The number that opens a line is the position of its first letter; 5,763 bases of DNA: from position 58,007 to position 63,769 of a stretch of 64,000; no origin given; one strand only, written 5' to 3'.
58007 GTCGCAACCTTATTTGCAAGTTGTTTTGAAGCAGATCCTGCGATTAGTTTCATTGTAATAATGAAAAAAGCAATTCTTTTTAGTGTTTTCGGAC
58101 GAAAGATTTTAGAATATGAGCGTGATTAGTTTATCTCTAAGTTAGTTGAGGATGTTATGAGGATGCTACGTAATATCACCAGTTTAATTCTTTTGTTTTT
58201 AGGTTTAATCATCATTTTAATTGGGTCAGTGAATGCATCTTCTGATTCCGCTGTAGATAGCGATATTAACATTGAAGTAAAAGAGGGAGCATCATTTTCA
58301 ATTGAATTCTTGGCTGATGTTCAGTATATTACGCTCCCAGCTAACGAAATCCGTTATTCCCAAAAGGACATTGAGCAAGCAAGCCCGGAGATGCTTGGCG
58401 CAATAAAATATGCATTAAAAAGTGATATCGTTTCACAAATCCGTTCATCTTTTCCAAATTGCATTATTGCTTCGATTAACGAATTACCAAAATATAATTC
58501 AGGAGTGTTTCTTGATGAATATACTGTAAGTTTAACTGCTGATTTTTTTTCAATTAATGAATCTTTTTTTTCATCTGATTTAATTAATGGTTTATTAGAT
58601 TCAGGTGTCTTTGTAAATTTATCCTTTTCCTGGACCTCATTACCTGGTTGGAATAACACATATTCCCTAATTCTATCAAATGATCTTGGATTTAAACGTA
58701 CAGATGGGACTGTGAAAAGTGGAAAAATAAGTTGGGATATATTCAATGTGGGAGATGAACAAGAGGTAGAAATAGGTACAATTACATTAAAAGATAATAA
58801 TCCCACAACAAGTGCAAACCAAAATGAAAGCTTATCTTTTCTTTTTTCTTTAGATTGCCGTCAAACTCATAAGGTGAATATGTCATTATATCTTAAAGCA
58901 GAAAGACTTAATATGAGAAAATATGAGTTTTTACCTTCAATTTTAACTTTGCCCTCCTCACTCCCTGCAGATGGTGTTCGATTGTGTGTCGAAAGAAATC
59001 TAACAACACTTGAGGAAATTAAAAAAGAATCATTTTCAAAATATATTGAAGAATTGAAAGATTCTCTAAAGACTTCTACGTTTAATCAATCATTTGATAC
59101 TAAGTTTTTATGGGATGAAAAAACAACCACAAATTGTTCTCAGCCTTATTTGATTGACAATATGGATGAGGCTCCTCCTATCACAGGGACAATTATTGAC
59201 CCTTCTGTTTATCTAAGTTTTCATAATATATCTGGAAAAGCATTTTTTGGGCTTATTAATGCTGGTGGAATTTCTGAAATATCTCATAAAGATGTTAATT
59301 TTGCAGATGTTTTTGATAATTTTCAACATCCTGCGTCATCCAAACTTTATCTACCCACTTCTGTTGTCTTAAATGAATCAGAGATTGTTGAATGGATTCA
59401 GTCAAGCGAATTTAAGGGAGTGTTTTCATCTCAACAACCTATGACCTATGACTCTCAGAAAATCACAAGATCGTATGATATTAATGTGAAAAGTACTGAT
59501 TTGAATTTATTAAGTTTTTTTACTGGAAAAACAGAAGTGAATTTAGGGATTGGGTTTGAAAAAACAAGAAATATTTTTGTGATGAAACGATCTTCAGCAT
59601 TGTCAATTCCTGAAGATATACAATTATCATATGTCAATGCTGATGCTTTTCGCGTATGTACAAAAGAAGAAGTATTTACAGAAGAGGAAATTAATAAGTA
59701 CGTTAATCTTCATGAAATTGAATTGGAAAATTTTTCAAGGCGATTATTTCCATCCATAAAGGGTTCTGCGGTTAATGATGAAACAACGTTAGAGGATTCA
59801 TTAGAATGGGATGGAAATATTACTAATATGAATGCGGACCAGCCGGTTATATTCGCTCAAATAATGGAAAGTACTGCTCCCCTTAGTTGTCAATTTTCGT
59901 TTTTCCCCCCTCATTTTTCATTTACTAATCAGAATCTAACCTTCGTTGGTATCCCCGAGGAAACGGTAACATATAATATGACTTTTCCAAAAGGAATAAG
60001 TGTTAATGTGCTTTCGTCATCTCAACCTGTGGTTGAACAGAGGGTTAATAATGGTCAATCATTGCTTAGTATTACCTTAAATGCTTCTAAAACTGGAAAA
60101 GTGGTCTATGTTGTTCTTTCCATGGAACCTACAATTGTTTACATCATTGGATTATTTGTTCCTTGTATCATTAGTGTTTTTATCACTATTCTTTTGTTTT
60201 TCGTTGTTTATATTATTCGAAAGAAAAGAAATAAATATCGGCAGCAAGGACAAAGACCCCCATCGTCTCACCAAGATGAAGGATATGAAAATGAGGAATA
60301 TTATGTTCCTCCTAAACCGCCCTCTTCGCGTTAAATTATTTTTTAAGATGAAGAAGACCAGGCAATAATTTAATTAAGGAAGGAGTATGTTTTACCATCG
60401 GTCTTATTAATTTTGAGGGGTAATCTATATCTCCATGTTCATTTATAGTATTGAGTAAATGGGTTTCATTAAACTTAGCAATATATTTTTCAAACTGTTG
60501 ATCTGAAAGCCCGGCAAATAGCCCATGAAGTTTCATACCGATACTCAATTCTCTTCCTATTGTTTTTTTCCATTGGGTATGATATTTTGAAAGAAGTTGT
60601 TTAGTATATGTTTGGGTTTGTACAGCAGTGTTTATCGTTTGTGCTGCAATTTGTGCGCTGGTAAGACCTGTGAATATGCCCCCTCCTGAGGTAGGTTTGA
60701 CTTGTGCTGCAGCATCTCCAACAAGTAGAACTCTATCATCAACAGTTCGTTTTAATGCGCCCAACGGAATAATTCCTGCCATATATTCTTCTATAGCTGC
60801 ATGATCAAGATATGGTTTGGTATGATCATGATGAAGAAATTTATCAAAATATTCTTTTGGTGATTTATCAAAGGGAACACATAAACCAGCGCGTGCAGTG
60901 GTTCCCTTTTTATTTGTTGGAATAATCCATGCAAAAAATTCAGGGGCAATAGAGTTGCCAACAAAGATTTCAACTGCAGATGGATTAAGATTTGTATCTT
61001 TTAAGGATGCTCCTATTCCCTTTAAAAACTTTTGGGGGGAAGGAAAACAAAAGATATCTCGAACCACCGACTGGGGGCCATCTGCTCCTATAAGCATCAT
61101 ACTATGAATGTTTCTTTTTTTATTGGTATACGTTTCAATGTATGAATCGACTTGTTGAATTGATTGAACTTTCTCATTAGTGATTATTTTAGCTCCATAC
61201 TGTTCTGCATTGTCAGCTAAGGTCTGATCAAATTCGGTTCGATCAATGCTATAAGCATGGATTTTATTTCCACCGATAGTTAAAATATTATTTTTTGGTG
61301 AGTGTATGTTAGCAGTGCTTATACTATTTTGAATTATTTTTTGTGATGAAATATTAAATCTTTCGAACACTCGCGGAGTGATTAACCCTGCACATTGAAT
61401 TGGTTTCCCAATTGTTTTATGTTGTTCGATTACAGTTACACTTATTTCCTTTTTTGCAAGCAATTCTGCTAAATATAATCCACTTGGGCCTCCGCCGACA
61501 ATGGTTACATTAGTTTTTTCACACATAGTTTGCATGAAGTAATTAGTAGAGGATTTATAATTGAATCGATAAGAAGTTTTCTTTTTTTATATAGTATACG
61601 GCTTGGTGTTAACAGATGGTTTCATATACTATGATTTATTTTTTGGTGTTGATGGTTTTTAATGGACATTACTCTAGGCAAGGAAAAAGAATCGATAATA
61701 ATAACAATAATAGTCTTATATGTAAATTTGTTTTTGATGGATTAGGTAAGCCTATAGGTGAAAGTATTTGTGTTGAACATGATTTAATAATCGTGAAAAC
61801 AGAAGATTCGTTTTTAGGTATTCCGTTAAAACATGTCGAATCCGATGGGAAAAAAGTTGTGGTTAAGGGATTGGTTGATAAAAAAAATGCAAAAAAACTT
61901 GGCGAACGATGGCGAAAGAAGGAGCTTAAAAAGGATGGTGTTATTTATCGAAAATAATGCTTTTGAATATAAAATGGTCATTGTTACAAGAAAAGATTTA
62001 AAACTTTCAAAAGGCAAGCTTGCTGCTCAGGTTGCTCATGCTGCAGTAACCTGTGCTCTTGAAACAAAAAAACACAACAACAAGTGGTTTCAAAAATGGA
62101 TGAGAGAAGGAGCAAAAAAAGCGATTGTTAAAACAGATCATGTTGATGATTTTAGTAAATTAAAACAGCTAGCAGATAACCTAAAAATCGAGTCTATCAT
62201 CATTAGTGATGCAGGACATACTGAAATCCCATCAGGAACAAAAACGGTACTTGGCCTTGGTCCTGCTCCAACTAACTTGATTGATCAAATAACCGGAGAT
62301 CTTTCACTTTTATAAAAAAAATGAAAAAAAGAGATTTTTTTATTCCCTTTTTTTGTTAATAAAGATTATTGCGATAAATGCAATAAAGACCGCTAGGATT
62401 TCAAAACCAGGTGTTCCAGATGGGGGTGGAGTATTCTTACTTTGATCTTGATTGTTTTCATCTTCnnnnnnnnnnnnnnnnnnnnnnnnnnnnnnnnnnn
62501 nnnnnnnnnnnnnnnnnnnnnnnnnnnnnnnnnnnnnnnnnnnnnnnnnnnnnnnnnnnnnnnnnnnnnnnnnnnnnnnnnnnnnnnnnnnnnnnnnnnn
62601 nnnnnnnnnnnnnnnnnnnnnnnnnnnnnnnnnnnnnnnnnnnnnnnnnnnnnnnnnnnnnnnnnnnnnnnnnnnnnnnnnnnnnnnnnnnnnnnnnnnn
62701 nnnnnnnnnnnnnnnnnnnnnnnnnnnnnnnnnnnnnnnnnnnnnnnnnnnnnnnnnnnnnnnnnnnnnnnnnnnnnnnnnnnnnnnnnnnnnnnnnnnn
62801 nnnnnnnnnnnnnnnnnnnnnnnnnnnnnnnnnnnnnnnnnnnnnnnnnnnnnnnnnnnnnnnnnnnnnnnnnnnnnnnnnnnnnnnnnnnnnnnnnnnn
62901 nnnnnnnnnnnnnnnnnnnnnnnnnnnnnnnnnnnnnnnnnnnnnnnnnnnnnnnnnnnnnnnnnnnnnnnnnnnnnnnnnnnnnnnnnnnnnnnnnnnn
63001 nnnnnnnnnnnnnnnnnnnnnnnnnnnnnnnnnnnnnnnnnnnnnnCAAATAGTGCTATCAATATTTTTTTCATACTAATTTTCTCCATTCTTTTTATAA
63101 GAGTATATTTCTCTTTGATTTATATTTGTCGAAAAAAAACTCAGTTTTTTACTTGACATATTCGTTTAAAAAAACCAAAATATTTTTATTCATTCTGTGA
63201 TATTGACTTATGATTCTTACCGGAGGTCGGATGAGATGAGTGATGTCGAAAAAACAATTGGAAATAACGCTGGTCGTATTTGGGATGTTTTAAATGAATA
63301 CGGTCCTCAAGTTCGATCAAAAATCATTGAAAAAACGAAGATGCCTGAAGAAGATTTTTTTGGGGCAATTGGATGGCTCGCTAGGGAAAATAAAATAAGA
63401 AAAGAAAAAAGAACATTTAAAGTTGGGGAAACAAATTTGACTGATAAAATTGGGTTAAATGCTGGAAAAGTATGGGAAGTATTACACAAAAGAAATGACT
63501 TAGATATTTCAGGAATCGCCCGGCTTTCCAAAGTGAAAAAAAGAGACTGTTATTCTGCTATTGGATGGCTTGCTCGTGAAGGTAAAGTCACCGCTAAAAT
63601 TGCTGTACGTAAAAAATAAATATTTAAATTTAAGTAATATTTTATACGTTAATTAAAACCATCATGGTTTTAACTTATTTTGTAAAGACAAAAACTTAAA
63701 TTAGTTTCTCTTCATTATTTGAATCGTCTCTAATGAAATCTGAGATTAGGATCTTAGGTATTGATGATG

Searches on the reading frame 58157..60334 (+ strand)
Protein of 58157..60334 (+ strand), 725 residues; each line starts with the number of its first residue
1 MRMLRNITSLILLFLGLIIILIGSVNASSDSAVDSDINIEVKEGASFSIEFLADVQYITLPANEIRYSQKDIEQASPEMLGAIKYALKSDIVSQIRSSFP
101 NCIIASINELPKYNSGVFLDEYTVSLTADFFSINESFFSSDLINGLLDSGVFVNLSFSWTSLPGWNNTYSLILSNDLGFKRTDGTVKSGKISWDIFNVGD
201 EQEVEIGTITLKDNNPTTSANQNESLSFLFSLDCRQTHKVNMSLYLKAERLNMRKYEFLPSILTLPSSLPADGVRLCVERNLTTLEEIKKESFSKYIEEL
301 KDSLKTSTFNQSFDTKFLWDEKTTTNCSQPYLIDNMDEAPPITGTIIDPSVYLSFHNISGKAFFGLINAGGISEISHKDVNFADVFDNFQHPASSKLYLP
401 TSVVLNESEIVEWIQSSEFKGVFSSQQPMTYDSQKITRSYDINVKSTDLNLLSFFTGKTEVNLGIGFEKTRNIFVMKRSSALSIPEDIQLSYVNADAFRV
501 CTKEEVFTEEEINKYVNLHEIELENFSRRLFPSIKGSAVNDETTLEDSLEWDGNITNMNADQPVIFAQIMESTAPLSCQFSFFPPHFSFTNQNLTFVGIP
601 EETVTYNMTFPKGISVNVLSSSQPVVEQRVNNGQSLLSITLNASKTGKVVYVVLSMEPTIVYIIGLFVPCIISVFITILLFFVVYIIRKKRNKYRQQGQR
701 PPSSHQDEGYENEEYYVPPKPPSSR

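Call 16: search_protein_families(library=pfam, proteins=[window:58157-60334:+], max_evalue=0.001)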
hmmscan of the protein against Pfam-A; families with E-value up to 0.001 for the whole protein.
window:58157-60334:+ (725 aa): 0 families

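Call 55: find_homologous_proteins(query=window:58157-60334:+, max_evalue=0.00001)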
Query window:58157-60334:+ (725 aa): 104 proteins with E <= 0.00001 among 8000 candidates.
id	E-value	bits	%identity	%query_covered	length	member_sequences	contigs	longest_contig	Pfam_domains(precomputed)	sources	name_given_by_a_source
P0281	0.0e+0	1593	99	100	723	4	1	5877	-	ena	-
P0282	0.0e+0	1171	71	100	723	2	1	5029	-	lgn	-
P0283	0.0e+0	1031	64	96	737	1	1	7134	-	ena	-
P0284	4.3e-298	1008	64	100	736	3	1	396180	-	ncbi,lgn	-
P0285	1.3e-294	997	63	97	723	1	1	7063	-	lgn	-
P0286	8.0e-293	991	62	100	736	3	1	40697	-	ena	-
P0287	1.2e-288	977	61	100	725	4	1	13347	-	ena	-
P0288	3.5e-288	976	62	98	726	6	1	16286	-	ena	-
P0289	1.2e-287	974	62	97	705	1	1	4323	-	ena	-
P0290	1.3e-286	971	62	97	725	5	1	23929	-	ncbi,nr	ncbi:MAG: hypothetical protein KGY67_04730 [Candidatus Thermoplasmatota archaeon]|nr:hypothetical pr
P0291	4.7e-286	969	61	97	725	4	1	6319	-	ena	-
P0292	6.8e-286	968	62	97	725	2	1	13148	-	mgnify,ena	mgnify:CR=1 FL=1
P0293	1.1e-280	951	59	99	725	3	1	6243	-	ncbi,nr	ncbi:MAG: hypothetical protein KGY50_00975 [Candidatus Thermoplasmatota archaeon]|nr:hypothetical pr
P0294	1.8e-279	947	60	96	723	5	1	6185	-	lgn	-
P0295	3.3e-273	926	59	98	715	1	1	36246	-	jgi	-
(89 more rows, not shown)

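Call 69: predict_structure(alignment_id=A3)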
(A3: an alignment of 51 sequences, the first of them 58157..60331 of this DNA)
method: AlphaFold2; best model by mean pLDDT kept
length: 725 residues; sequences in the alignment: 51
mean_pLDDT: 86.8   pTM: 0.71
mean pLDDT of the five models: 86.8, 86.1, 85.8, 85.5, 84.3
residues with pLDDT >= 90: 392; 70-90: 278; 50-70: 31; < 50: 24
segments of 3 or more residues with pLDDT < 50: 24-26, 698-714, 723-725
pLDDT, mean of each block of 10 residues (from residue 1): 69 81 58 92 89 91 86 89 91 90 90 92 91 80 92 92 92 90 90 87 89 89 92 91 96 83 89 92 91 92 91 92 87 91 95 94 95 96 91 95 95 94 92 93 83 71 90 92 93 95 94 93 91 87 93 89 95 85 78 89 92 87 83 87 82 88 83 87 83 52 36 51 47
secondary structure, 60 per line:
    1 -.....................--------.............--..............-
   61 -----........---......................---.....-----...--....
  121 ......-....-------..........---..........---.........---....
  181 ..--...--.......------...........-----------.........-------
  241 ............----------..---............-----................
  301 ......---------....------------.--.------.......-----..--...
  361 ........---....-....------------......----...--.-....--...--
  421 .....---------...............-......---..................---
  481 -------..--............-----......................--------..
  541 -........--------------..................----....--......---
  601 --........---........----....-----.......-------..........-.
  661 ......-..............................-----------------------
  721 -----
elements in order (helices of 4 or more, strands of 3 or more residues): H2-22 E31-43 E46-59 E66-68 H69-73 H77-98 E102-106 E112-114 E117-126 H128-131 H139-148 E152-161 E165-173 E177-182 E185-187 E190-196 E203-213 E225-233 E241-252 E268-270 H271-279 H285-306 E316-319 E342-348 H360-368 E372-375 E393-398 E403-405 E410-413 E421-425 E435-449 H451-456 E460-477 E492-494 H495-503 H509-530 H542-549 E564-581 E586-589 E592-597 E603-610 E614-621 E626-629 E635-641 E649-658 H660-666 H668-697

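Call 85: search_solved_structures(query=A3, max_evalue=1)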
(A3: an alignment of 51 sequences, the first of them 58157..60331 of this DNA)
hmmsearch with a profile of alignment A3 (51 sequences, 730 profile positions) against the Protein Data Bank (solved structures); distinct sequences matched with E-value up to 1: 0.

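Call 86: search_protein_families(library=ncbifam, proteins=[window:58157-60334:+], max_evalue=0.001)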
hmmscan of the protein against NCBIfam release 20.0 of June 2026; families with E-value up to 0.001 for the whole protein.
window:58157-60334:+ (725 aa): 0 families

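Call 92: search_protein_families(library=pfam, alignment_id=A3, max_evalue=1)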
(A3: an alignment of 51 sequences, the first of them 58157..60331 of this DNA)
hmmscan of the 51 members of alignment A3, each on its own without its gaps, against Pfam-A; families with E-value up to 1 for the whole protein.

A. member 1, window:58157-60331:+ (725 aa): 4 families
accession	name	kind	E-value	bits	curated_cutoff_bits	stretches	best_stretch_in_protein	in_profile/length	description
PF24677.1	DUF7657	-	0.0043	16.3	26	1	639-693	182-236/401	Domain of unknown function (DUF7657)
PF20502.4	DNAPKcs_CC1-2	-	0.055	12.2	26.1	1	390-461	689-755/809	DNA-dependent protein kinase catalytic subunit, CC1/2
PF25184.1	YxzE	-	0.068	14.6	40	0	671-705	7-35/65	YxzE-like putative bacteriocin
PF12420.13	DUF3671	-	0.18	11.7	34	1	644-692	183-216/223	Fam-L, Fam-M like protein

B. families by the number of members that match (of 51 scanned): 61 families (the first 25 are shown)
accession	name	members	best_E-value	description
PF15102.11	TMEM154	17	0.00053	TMEM154 protein family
PF24677.1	DUF7657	11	0.0025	Domain of unknown function (DUF7657)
PF17359.7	DUF5385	9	0.0026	Family of unknown function (DUF5385)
PF25184.1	YxzE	8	0.014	YxzE-like putative bacteriocin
PF06143.16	Baculo_11_kDa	7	0.05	Baculovirus 11 kDa family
PF05568.16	ASFV_J13L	6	0.0025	African swine fever virus J13L protein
PF01034.25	Syndecan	6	0.025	Syndecan domain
PF10324.15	7TM_GPCR_Srw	4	0.0077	Serpentine type 7TM GPCR chemoreceptor Srw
PF12420.13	DUF3671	4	0.092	Fam-L, Fam-M like protein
PF02076.21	STE3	3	0.027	Pheromone A receptor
PF14575.11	EphA2_TM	3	0.076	Ephrin type-A receptor 2 transmembrane domain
PF25783.1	BigA_beta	2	0.0054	BigA beta sandwich domain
PF19982.4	DUF6418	2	0.023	Family of unknown function (DUF6418)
PF05296.19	TAS2R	2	0.039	Taste receptor protein (TAS2R)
PF06024.17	Orf78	2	0.041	Orf78 (ac78)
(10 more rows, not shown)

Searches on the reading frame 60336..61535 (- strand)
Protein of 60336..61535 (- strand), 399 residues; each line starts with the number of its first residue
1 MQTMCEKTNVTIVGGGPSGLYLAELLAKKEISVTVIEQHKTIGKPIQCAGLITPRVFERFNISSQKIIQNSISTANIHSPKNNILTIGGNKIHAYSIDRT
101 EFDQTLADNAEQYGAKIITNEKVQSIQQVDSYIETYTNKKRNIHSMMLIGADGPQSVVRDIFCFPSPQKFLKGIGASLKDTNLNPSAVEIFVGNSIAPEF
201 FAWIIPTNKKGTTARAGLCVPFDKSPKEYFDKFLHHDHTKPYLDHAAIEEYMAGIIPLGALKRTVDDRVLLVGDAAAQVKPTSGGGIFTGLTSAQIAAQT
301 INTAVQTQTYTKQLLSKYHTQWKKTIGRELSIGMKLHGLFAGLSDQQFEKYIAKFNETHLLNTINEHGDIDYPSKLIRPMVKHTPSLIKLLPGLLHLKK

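Call 16: search_protein_families(library=pfam, proteins=[window:60336-61535:-], max_evalue=0.001)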
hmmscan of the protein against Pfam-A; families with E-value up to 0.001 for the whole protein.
window:60336-61535:- (399 aa): 12 families
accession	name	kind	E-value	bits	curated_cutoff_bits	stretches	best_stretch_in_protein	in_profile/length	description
PF01494.25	FAD_binding_3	-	7.5e-25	88.3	22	1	7-321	1-337/349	FAD binding domain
PF05834.18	Lycopene_cycl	-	1.2e-13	51.3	23.4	1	10-329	2-311/380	Lycopene cyclase protein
PF03486.20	HI0933_like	-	5.9e-10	39.4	50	1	9-157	2-167/244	HI0933-like protein Rossmann domain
PF01266.30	DAO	-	4.5e-09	36.7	27.9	1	10-44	2-38/353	FAD dependent oxidoreductase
PF04820.20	Trp_halogenase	-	1.1e-08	34.8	21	0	65-152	123-211/458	Tryptophan halogenase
PF13450.12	NAD_binding_8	-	2.1e-08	34.8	21.9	1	12-43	1-32/68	NAD(P)-binding Rossmann-like domain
PF00070.33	Pyr_redox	-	4.3e-08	34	22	1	9-43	1-35/82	Pyridine nucleotide-disulphide oxidoreductase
PF22578.2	GGR_cat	-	1.3e-07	31.9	27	1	180-239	12-73/88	Geranylgeranyl reductase catalytic domain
PF13738.12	Pyr_redox_3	-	1.1e-05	25.3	30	1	12-153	2-133/305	Pyridine nucleotide-disulphide oxidoreductase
PF07992.20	Pyr_redox_2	-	1.6e-05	24.9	26.1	0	9-41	2-34/291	Pyridine nucleotide-disulphide oxidoreductase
PF01946.23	Thi4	-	2.5e-05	24.1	26.2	1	7-51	17-62/235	Thi4 family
PF13454.12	NAD_binding_9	-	0.00024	21.5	21.8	0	12-43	2-36/155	FAD-NAD(P)-binding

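Call 86: search_protein_families(library=ncbifam, proteins=[window:60336-61535:-], max_evalue=0.001)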
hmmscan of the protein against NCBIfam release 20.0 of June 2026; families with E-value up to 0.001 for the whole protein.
window:60336-61535:- (399 aa): 93 families (the best 25 are shown)
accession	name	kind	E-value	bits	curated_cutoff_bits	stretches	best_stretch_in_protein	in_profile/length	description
TIGR02032.1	GG-red-SF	subfamily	5.6e-60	203.5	158.8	1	10-301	3-297/297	geranylgeranyl reductase family protein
TIGR02023.1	BchP-ChlP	subfamily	1.2e-42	146.3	343.3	1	9-352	2-346/388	geranylgeranyl diphosphate reductase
NF041080.1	DGGGPL_reductase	equivalog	1.2e-29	103.6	580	1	9-329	3-339/447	digeranylgeranylglycerophospholipid reductase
NF041160.1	DGGPL_Thplmales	equivalog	1.1e-25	90.4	780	1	8-359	4-368/396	digeranylgeranylglycerophospholipid reductase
NF049967.1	QhpG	equivalog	2.1e-23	82.9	240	2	10-155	1-141/423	flavin-dependent monooxygenase QhpG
TIGR02028.1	ChlP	equivalog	2.3e-22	79.3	505.3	1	10-329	3-334/398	geranylgeranyl reductase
TIGR01988.1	Ubi-OHases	subfamily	7.7e-21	74.4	224.65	2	260-340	271-353/387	ubiquinone biosynthesis hydroxylase, UbiH/UbiF/VisC/COQ6 family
NF005313.0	PRK06847.1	subfamily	1.2e-17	63.9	372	1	6-166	3-173/375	hypothetical protein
NF004780.0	PRK06126.1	subfamily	1.3e-17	63.3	445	2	3-43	4-44/552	hypothetical protein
NF005243.0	PRK06753.1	equivalog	2.4e-16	59.6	365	1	9-160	2-156/374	hypothetical protein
NF006593.0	PRK09126.1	equivalog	4.1e-16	58.9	420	2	6-39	3-36/393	5-demethoxyubiquinol-8 5-hydroxylase UbiM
NF004829.0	PRK06183.1-3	subfamily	4.8e-16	58.6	390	1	4-162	5-181/520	bifunctional 3-(3-hydroxy-phenyl)propionate/3-hydroxycinnamic acid hydroxylase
NF005303.0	PRK06834.1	subfamily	8.7e-16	57.5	625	1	7-160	3-160/488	hypothetical protein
NF033145.1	rif_monoox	equivalog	8.8e-16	57.8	800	1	9-163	2-161/472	rifampin monooxygenase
NF006092.0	PRK08244.1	equivalog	1.4e-15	57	644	1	7-160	2-163/494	monooxygenase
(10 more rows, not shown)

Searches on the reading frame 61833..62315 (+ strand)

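Call 16: search_protein_families(library=pfam, proteins=[window:61833-62315:+], max_evalue=0.001)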
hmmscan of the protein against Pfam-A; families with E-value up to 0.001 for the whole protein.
window:61833-62315:+ (160 aa): 1 family
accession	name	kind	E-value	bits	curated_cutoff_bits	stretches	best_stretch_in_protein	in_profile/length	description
PF01981.21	PTH2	-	1.4e-38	132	23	1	46-160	1-115/115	Peptidyl-tRNA hydrolase PTH2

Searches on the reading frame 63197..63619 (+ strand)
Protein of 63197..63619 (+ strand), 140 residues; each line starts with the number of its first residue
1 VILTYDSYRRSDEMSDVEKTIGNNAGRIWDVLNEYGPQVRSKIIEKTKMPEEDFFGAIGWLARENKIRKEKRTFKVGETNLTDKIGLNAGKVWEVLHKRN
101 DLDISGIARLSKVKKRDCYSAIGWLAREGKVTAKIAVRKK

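Call 53: search_protein_families(library=pfam, proteins=[window:63197-63619:+], max_evalue=0.0001)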
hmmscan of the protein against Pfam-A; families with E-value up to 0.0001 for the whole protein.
window:63197-63619:+ (140 aa): 1 family
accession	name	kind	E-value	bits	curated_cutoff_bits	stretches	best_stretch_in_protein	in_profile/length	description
PF10771.15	DUF2582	-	2.8e-32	111.1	24.2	2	18-72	3-57/65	Winged helix-turn-helix domain (DUF2582)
